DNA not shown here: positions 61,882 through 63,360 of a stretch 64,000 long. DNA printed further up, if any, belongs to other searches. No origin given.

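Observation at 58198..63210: Second glycan locus: GT32, GT2, GT11 and GT10 fucosyltransferase-family enzymes plus Fcl/ColC-like reductase and a Lys-to-His DegT enzyme (ColD/E1-type 3-dehydratase)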

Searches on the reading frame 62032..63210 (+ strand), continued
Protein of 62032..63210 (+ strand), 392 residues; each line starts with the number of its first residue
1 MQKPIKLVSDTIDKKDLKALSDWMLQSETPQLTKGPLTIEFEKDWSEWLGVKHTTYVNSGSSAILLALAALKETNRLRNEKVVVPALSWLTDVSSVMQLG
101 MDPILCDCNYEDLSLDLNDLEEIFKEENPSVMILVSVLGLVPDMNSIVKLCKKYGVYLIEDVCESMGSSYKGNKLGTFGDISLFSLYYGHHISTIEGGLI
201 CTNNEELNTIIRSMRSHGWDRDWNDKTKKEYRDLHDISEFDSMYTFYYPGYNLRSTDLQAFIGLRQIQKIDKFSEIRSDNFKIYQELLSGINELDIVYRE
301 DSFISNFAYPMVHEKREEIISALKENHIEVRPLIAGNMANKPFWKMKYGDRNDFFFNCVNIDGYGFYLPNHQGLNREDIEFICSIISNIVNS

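Call 11: find_homologous_proteins(query=window:62032-63210:+)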
Query window:62032-63210:+ (392 aa): 6062 proteins with E <= 0.001 among 8000 candidates; the best 120 are listed.
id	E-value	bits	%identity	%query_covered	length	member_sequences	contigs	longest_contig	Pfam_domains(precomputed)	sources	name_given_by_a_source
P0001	7.0e-266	899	100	100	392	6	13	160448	PF01041.24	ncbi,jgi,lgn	jgi:CDP-6-deoxy-D-xylo-4-hexulose-3-dehydrase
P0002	8.4e-257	869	97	100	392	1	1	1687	PF01041.24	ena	-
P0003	9.8e-255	863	96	100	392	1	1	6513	PF01041.24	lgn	-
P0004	3.8e-252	854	95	100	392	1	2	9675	PF01041.24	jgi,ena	-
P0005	4.8e-252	854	95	100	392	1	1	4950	PF01041.24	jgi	-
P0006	3.4e-250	848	94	100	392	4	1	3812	PF01041.24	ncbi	-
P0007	2.0e-245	832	93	100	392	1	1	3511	PF01041.24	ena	-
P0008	1.1e-244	830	94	98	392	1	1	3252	PF01041.24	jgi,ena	jgi:CDP-6-deoxy-D-xylo-4-hexulose-3-dehydrase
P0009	3.8e-244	828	92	100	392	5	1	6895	PF01041.24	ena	-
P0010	1.7e-240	816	92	100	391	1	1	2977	PF01041.24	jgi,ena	jgi:CDP-6-deoxy-D-xylo-4-hexulose-3-dehydrase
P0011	1.9e-239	812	92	98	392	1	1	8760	PF01041.24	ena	-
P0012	6.1e-237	804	91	98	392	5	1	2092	PF01041.24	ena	-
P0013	4.6e-236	801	90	98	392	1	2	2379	PF01041.24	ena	-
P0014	4.7e-235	798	90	98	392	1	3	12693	PF01041.24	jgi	-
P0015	6.3e-235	797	90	98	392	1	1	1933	PF01041.24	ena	-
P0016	8.7e-235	797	90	98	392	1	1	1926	PF01041.24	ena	-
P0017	2.7e-234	795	90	98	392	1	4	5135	PF01041.24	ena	-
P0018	5.0e-233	791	89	98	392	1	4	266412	PF01041.24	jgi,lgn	-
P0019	1.8e-199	681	78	98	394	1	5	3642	PF01041.24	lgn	-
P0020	4.8e-198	676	76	98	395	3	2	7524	PF01041.24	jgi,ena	jgi:CDP-6-deoxy-D-xylo-4-hexulose-3-dehydrase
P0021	5.5e-197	673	76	98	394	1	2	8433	PF01041.24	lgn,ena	-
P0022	1.5e-192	658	75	100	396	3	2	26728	PF01041.24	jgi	jgi:CDP-6-deoxy-D-xylo-4-hexulose-3-dehydrase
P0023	8.3e-164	563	66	98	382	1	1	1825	PF01041.24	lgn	-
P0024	9.9e-164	563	67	98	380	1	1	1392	PF01041.24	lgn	-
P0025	1.8e-163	562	66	98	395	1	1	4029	PF01041.24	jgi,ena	jgi:CDP-6-deoxy-D-xylo-4-hexulose-3-dehydrase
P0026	2.5e-163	562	64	99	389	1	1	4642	PF01041.24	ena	-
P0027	5.3e-163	561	66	98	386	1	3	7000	PF01041.24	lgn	-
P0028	7.7e-163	560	66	98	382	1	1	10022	PF01041.24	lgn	-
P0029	1.2e-162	559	66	98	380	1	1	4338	PF01041.24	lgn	-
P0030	1.3e-162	559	65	98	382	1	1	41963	PF01041.24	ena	-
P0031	2.5e-162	558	66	98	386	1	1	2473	PF01041.24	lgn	-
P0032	6.2e-162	557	65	98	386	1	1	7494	PF00155.28,PF01041.24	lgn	-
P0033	6.8e-162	557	65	98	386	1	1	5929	PF01041.24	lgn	-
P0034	7.1e-162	557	66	98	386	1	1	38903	PF01041.24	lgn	-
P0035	8.9e-162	557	66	98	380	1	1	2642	PF01041.24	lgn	-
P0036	9.2e-162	557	65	98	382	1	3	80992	PF01041.24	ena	-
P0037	1.8e-161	556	66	98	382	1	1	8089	PF01041.24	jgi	jgi:CDP-6-deoxy-D-xylo-4-hexulose-3-dehydrase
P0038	2.0e-161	555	65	98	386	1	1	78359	PF01041.24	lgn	-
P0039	7.3e-161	554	66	95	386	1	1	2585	PF01041.24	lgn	-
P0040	1.2e-160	553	65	98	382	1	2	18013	PF01041.24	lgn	-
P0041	1.2e-160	553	65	98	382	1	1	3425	PF01041.24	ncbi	-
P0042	1.2e-160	553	65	98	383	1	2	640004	PF01041.24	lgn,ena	-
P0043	1.5e-160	553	65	98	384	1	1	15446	PF01041.24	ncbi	-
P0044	1.8e-160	552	65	98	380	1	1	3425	PF01041.24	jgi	jgi:CDP-6-deoxy-D-xylo-4-hexulose-3-dehydrase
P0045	1.8e-160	552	65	98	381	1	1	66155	PF01041.24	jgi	jgi:CDP-6-deoxy-D-xylo-4-hexulose-3-dehydrase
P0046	2.2e-160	552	65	98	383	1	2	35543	PF01041.24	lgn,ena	-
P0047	2.2e-160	552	65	98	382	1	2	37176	PF01041.24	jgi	jgi:CDP-6-deoxy-D-xylo-4-hexulose-3-dehydrase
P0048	2.4e-160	552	65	98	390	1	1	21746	PF01041.24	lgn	-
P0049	2.7e-160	552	65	98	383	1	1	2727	PF01041.24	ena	-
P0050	3.0e-160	552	64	98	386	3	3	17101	PF01041.24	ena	-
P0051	3.2e-160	552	65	98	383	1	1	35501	PF01041.24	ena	-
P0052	3.4e-160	551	64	98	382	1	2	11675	PF01041.24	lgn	-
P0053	4.9e-160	551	65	98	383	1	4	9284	PF01041.24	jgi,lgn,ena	-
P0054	5.3e-160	551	65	98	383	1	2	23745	PF01041.24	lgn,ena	-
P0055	6.9e-160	550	63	98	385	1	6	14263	PF01041.24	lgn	-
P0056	7.1e-160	550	65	98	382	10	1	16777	PF01041.24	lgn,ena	-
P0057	7.4e-160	550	64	98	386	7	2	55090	PF01041.24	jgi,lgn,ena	jgi:CDP-6-deoxy-D-xylo-4-hexulose-3-dehydrase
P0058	7.6e-160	550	65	98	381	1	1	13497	PF01041.24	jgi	-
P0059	8.6e-160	550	65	98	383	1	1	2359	PF01041.24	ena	-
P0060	8.8e-160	550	64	98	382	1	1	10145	PF01041.24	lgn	-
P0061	9.1e-160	550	64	98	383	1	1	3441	PF01041.24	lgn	-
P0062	1.1e-159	550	64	98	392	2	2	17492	PF01041.24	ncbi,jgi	jgi:CDP-6-deoxy-D-xylo-4-hexulose-3-dehydrase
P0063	1.5e-159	549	65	98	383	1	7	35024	PF01041.24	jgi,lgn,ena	-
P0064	1.6e-159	549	64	98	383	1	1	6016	PF01041.24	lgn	-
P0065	1.7e-159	549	64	98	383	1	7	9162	PF01041.24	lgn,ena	-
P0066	1.9e-159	549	64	98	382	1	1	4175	PF01041.24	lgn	-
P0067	2.1e-159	549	65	98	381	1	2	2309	PF01041.24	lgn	-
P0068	2.4e-159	549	65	98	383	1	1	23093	PF01041.24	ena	-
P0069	3.6e-159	548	65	98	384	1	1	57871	PF01041.24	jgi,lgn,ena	jgi:CDP-6-deoxy-D-xylo-4-hexulose-3-dehydrase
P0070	4.1e-159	548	65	98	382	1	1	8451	PF01041.24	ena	-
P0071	5.7e-159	547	63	98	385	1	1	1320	PF00155.28,PF01041.24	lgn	-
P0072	6.7e-159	547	64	98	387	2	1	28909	PF01041.24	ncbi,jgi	jgi:CDP-6-deoxy-D-xylo-4-hexulose-3-dehydrase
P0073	7.4e-159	547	63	98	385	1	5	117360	PF00155.28,PF01041.24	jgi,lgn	-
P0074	8.3e-159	547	64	98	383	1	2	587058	PF01041.24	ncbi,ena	-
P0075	1.0e-158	547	64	98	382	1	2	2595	PF01041.24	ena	-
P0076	1.3e-158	546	64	98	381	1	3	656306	PF01041.24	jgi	jgi:CDP-6-deoxy-D-xylo-4-hexulose-3-dehydrase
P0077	1.5e-158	546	64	98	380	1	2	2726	PF01041.24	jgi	jgi:CDP-6-deoxy-D-xylo-4-hexulose-3-dehydrase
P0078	1.5e-158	546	64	97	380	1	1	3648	PF01041.24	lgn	-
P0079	2.0e-158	546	64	99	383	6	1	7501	PF01041.24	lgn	-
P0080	2.1e-158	546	64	98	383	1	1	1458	PF01041.24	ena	-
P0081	4.7e-158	544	63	98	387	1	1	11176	PF01041.24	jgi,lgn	jgi:CDP-6-deoxy-D-xylo-4-hexulose-3-dehydrase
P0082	5.7e-158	544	63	98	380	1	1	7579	PF01041.24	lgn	-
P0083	6.4e-158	544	64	98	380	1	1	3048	PF01041.24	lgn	-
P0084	6.8e-158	544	63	98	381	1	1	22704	PF01041.24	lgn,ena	-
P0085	1.1e-157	543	63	98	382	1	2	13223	PF01041.24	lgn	-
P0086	1.2e-157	543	63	98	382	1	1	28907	PF01041.24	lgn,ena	-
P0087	1.3e-157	543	63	98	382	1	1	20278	PF01041.24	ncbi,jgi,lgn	-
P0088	1.3e-157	543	64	98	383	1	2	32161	PF01041.24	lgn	-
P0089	1.4e-157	543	64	98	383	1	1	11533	PF01041.24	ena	-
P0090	1.6e-157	543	63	98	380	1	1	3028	PF01041.24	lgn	-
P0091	1.8e-157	542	63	98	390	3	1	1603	PF01041.24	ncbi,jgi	jgi:CDP-6-deoxy-D-xylo-4-hexulose-3-dehydrase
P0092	1.8e-157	542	63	98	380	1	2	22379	PF01041.24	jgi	jgi:CDP-6-deoxy-D-xylo-4-hexulose-3-dehydrase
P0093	2.0e-157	542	64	98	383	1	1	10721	PF01041.24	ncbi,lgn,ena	-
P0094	2.2e-157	542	64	98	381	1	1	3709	PF01041.24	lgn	-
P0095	2.3e-157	542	64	98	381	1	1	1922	PF01041.24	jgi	jgi:CDP-6-deoxy-D-xylo-4-hexulose-3-dehydrase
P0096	2.9e-157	542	64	98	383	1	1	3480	PF01041.24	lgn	-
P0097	3.1e-157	542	64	98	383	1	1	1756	PF01041.24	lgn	-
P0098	3.2e-157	542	64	98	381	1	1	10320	PF01041.24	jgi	-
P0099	3.9e-157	541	62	99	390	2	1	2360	PF01041.24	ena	-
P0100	4.5e-157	541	64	98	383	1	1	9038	PF01041.24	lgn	-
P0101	2.0e-156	539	63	98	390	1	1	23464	PF01041.24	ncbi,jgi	jgi:CDP-6-deoxy-D-xylo-4-hexulose-3-dehydrase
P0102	2.1e-156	539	62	98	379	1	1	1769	PF01041.24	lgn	-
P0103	3.2e-156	538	62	99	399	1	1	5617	PF01041.24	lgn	-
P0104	3.2e-156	538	64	98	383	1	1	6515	PF01041.24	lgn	-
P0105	3.3e-156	538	62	98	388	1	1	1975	PF01041.24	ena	-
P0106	3.5e-156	538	62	94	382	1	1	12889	PF01041.24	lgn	-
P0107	4.7e-156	538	64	98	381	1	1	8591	PF01041.24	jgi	-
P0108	7.8e-156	537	63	98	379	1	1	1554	PF01041.24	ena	-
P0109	7.9e-156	537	61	98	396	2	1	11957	PF01041.24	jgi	jgi:CDP-6-deoxy-D-xylo-4-hexulose-3-dehydrase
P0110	9.9e-156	537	63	98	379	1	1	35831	PF01041.24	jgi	jgi:CDP-6-deoxy-D-xylo-4-hexulose-3-dehydrase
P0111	1.3e-155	536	63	97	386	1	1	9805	PF01041.24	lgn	-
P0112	2.1e-155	536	63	98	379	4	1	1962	PF01041.24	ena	-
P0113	2.2e-155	536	63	98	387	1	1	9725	PF01041.24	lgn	-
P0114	2.6e-155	535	63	98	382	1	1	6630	PF01041.24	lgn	-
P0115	3.0e-155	535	63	98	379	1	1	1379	PF01041.24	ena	-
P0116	4.0e-155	535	62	98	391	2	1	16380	PF01041.24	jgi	-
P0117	6.5e-155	534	63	98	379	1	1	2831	PF01041.24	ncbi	-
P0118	7.5e-155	534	62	100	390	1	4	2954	PF01041.24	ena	-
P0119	7.6e-155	534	63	99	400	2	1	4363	PF01041.24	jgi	jgi:CDP-4-dehydro-6-deoxyglucose reductase, E1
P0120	9.3e-155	534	63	98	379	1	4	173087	PF01041.24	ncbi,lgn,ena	-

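Call 13: find_encoding_contigs(protein=P0076, flank=10000, max_places=2)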
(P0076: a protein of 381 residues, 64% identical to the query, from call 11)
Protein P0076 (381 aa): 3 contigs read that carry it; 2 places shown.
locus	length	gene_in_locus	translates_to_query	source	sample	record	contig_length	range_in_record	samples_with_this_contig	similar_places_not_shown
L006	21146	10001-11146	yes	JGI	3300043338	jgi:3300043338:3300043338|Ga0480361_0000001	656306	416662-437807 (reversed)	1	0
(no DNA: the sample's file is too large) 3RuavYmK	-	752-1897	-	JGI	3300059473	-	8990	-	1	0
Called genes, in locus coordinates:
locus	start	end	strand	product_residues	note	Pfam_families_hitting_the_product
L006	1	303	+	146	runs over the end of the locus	-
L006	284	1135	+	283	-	PF02525:Flavodoxin_2 (weak), PF03358:FMN_red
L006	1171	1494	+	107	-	-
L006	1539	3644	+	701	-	PF03193:RsgA_GTPase (faint), PF13191:AAA_16 (weak), PF00004:AAA, PF17871:AAA_lid_9, PF07724:AAA_2, PF00004:AAA, PF07728:AAA_5, PF10431:ClpB_D2-small, +7 more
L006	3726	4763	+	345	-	PF01370:Epimerase, PF04321:RmlD_sub_bind, PF16363:GDP_Man_Dehyd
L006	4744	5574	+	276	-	PF18025:FucT_N, PF00852:Glyco_transf_10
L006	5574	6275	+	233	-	-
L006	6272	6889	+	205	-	PF00535:Glycos_transf_2, PF10111:Glyco_tranf_2_2 (weak)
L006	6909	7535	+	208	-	PF01755:Glyco_transf_25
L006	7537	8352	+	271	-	PF00852:Glyco_transf_10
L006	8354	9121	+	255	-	PF01531:Glyco_transf_11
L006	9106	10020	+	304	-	PF01370:Epimerase, PF04321:RmlD_sub_bind (weak), PF16363:GDP_Man_Dehyd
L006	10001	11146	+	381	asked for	PF01041:DegT_DnrJ_EryC1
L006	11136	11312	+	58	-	-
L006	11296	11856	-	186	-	-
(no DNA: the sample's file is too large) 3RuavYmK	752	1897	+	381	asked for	PF01041:DegT_DnrJ_EryC1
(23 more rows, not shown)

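Call 14: find_encoding_contigs(protein=P0074, flank=10000, max_places=2)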
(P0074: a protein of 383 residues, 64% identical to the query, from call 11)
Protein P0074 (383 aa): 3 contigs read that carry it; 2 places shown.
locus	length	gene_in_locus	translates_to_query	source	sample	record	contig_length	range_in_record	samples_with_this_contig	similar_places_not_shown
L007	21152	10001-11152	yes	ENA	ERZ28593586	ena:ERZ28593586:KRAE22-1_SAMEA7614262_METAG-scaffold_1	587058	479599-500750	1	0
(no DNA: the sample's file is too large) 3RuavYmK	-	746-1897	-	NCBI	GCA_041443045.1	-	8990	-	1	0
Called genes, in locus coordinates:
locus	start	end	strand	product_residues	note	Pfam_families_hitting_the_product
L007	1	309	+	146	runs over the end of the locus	-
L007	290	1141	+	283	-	PF02525:Flavodoxin_2 (weak), PF03358:FMN_red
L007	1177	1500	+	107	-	-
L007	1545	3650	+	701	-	PF03193:RsgA_GTPase (faint), PF13191:AAA_16 (weak), PF00004:AAA, PF17871:AAA_lid_9, PF07724:AAA_2, PF00004:AAA, PF07728:AAA_5, PF10431:ClpB_D2-small, +7 more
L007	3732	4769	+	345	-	PF01370:Epimerase, PF04321:RmlD_sub_bind, PF16363:GDP_Man_Dehyd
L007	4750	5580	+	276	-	PF18025:FucT_N, PF00852:Glyco_transf_10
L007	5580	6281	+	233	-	-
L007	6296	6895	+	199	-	PF00535:Glycos_transf_2, PF10111:Glyco_tranf_2_2 (weak)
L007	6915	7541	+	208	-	PF01755:Glyco_transf_25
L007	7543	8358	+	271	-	PF00852:Glyco_transf_10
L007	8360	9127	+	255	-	PF01531:Glyco_transf_11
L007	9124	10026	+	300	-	PF01370:Epimerase, PF04321:RmlD_sub_bind (weak), PF16363:GDP_Man_Dehyd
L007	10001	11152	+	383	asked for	PF01041:DegT_DnrJ_EryC1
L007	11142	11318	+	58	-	-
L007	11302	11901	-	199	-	-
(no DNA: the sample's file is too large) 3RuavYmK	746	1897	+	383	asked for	PF01041:DegT_DnrJ_EryC1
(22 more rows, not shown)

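Call 20: find_related_loci(query=A1, collection=genome_contigs, flank=8000)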
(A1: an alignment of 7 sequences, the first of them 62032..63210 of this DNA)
Query A1 (392 aa) in genome_contigs; peptide patterns used: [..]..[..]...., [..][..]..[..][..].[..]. (x = any residue, [..] = any of these).
600 stretches matched a pattern (row limit reached: there are more); 595 encode a relative of the query (tblastn E <= 1e-3); the best 80 are kept; 80 distinct loci.
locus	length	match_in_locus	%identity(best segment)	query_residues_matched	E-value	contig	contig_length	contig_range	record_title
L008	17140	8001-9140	55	5-387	6e-138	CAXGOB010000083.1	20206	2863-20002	MAG TPA_asm: uncultured Saprospiraceae bacterium isolate ERR594325_concoct_111 genome assembly, contig: ERZ6778423.2765,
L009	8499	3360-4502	47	3-390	3e-122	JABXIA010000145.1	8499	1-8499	MAG: Rhodobacteraceae bacterium isolate HF-Dia18 c_000000023378, whole genome shotgun sequence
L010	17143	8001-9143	47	3-390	7e-122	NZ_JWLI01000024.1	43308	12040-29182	Leisingera sp. ANG-M7 contig_24, whole genome shotgun sequence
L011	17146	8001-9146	46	2-390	4e-121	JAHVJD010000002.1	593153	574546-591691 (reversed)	Nocardioides marinus strain DP1N28-1 DP1N28-1_ctg002, whole genome shotgun sequence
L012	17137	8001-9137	51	5-387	9e-121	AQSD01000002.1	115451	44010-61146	Marinimicrobia bacterium SCGC AAA160-B08 DRAFT_contig_1_0.2_C, whole genome shotgun sequence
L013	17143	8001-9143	46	5-390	8e-120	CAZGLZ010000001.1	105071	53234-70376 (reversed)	MAG TPA_asm: uncultured Chloracidobacterium sp. isolate binchicken_co311_133 genome assembly, contig: NODE_340_length_10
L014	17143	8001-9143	47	3-390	1e-117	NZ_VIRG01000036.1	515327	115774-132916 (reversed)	Stappia sp. BW2 NODE_3_length_515327_cov_38.2615_ID_5, whole genome shotgun sequence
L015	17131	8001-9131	47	1-384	7e-116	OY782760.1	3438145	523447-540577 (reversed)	MAG: Planctomycetota bacterium isolate 4c5731f0-34ce-4739-be05-23ee86c4296e genome assembly, chromosome: 1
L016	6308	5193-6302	48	3-379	1e-114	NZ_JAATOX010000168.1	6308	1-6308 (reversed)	Phaeobacter sp. HF9A NODE_166_length_6308_cov_3.708073, whole genome shotgun sequence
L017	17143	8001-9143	45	3-390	3e-112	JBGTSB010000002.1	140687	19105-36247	MAG: Hyphomicrobium sp. isolate WDNA12_bin.21.strict NODE_2_length_140687_cov_5.787317, whole genome shotgun sequence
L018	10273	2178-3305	47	2-382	3e-112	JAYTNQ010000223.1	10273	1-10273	MAG: Bacteroidota bacterium isolate GFS_3976 GFS_3976_222, whole genome shotgun sequence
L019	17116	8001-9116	46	5-383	3e-111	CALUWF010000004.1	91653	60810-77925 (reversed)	MAG: Candidatus Gastranaerophilales bacterium isolate BRZ_BM__bin81 genome assembly, contig: BRZ_BM__NODE_403_length_916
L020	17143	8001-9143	44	3-390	7e-110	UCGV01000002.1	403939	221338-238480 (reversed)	Rhizobiales bacterium isolate AFS079129 genome assembly, contig: contig_2, whole genome shotgun sequence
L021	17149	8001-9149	44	1-390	4e-110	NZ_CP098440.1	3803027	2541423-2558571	Rhizobium sp. YTU87027 chromosome, complete genome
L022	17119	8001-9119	45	1-380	5e-110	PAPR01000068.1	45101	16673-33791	MAG: Pseudooceanicola sp. isolate SP158 MHASMcontig_774799, whole genome shotgun sequence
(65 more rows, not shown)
